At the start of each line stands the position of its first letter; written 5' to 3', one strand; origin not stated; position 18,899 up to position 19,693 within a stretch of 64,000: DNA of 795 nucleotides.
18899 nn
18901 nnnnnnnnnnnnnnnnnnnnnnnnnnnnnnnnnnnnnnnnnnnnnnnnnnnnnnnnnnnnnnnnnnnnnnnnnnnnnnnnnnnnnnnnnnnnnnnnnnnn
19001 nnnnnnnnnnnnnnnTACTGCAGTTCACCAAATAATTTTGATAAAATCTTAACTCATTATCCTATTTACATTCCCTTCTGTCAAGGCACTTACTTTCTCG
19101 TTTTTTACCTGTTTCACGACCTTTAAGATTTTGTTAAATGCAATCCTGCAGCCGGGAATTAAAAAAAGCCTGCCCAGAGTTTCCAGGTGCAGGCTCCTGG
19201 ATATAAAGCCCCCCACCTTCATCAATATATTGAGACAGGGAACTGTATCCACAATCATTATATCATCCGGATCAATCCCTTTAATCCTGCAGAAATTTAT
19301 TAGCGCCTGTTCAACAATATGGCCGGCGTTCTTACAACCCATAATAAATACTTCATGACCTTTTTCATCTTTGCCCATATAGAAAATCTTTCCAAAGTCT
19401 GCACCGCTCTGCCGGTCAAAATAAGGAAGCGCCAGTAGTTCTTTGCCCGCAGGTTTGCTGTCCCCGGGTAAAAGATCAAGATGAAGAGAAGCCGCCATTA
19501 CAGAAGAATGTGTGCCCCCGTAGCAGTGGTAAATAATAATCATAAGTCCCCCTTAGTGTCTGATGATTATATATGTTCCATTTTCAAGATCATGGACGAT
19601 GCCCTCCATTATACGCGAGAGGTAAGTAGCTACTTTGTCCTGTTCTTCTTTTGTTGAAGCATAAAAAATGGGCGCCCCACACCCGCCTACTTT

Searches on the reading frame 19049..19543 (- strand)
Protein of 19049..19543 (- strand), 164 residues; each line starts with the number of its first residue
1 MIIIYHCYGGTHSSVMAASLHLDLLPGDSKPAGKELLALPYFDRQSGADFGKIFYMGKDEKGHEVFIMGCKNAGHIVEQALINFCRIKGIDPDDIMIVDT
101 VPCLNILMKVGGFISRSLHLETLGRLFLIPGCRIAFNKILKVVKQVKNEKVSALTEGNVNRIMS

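Call 13: find_encoding_contigs(protein=window:19049-19543:-, flank=10000, max_places=10)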
Protein window:19049-19543:- (164 aa): 10 contigs read that carry it; 10 places shown.
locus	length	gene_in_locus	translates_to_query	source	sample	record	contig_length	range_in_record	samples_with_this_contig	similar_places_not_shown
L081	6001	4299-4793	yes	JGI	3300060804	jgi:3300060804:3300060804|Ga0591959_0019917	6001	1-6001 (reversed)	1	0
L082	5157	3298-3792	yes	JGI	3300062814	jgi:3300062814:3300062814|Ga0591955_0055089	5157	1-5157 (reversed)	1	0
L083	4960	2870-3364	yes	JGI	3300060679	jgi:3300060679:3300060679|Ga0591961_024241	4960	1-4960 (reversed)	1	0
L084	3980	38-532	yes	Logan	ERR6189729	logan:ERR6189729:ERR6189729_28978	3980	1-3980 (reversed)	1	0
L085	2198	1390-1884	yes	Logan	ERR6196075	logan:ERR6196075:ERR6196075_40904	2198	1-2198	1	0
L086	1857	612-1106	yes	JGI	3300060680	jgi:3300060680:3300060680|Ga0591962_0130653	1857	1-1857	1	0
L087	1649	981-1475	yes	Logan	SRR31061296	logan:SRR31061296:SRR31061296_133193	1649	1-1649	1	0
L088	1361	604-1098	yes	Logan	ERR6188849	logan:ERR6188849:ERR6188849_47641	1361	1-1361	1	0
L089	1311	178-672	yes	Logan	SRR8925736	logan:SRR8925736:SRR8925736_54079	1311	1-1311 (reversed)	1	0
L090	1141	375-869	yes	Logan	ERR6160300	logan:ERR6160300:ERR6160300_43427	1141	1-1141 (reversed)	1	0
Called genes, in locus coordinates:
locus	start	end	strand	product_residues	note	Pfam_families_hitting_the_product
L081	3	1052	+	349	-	?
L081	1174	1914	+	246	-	PF07758:DUF1614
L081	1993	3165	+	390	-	PF07454:SpoIIP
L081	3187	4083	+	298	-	PF14045:YIEGIA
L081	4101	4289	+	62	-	PF21835:YIEGIA_cap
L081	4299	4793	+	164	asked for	PF11385:DUF3189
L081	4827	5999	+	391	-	?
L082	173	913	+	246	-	PF07758:DUF1614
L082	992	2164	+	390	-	PF07454:SpoIIP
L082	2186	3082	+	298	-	PF14045:YIEGIA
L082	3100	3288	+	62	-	PF21835:YIEGIA_cap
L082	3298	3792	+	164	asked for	PF11385:DUF3189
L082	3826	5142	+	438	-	PF17820:PDZ_6 (weak), PF19238:Radical_SAM_2, PF04055:Radical_SAM (faint), PF04459:DUF512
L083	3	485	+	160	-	?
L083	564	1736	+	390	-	PF07454:SpoIIP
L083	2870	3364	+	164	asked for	PF11385:DUF3189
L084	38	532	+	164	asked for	PF11385:DUF3189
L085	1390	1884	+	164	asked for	PF11385:DUF3189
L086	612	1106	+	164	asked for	PF11385:DUF3189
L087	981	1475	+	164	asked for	PF11385:DUF3189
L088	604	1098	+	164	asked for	PF11385:DUF3189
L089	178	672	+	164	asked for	PF11385:DUF3189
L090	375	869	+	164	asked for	PF11385:DUF3189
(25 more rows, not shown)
